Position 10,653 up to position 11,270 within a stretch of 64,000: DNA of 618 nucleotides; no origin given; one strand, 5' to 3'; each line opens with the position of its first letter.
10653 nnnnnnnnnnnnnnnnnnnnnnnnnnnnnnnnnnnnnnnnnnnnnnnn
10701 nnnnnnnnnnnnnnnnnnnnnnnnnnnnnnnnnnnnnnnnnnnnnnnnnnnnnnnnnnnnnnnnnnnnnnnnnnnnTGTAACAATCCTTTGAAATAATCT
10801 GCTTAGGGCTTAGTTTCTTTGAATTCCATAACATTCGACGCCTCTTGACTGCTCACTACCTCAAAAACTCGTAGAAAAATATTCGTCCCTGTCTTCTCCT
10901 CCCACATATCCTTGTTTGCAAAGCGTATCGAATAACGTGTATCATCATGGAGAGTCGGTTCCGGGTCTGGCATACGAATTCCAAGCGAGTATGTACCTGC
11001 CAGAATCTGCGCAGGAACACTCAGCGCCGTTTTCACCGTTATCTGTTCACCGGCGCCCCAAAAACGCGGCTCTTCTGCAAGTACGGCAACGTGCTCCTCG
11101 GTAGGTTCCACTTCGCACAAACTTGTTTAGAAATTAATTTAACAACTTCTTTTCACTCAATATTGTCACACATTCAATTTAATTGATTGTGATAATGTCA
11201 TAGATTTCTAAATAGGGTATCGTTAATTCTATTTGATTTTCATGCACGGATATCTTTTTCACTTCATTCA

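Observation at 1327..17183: A two-gene module (GH42-architecture protein followed by a 'GxWGEWH' barrel) occurs three times, the third copy decayed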

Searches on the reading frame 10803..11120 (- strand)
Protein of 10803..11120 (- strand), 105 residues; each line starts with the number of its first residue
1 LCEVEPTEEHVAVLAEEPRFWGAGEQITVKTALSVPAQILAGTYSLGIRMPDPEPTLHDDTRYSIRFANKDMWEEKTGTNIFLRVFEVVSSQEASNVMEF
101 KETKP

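Call 3: search_protein_families(library=pfam, proteins=[window:10803-11120:-], max_evalue=0.01)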
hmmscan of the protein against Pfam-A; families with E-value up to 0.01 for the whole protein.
window:10803-11120:- (105 aa): 1 family
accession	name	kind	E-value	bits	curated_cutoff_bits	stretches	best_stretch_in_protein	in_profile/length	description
PF16116.10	DUF4832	-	8e-11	42.5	29.2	1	10-69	157-216/216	Domain of unknown function (DUF4832)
